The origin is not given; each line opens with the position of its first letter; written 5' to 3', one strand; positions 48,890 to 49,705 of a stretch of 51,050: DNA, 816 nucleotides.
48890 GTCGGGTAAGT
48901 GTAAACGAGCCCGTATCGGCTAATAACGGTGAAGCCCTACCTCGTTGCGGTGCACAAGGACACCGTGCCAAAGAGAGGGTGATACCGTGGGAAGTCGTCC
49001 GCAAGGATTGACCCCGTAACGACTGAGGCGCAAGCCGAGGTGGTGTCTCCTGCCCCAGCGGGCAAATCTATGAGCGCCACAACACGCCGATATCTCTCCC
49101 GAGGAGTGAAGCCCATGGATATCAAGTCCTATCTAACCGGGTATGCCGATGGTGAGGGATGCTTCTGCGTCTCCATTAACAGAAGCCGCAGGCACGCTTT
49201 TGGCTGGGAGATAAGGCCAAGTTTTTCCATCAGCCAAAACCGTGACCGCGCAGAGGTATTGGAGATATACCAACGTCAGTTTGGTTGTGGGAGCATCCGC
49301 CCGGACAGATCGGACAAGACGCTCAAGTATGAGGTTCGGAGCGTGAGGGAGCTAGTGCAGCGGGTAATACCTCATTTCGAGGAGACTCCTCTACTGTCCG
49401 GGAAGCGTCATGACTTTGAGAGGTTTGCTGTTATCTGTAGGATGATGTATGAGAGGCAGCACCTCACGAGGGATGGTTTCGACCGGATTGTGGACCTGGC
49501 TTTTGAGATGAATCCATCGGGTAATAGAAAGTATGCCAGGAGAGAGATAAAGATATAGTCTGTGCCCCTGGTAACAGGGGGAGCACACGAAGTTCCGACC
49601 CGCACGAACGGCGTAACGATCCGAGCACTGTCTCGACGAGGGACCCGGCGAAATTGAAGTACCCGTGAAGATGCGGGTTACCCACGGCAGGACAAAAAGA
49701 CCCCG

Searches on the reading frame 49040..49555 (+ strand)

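Call 7: search_protein_families(library=pfam, proteins=[window:49040-49555:+], max_evalue=1)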
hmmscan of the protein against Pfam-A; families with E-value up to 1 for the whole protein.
window:49040-49555:+ (172 aa): 1 family
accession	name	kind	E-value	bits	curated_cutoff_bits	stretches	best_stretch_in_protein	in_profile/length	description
PF00961.24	LAGLIDADG_1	-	6.5e-22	78.8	23.1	1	32-132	1-101/102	LAGLIDADG endonuclease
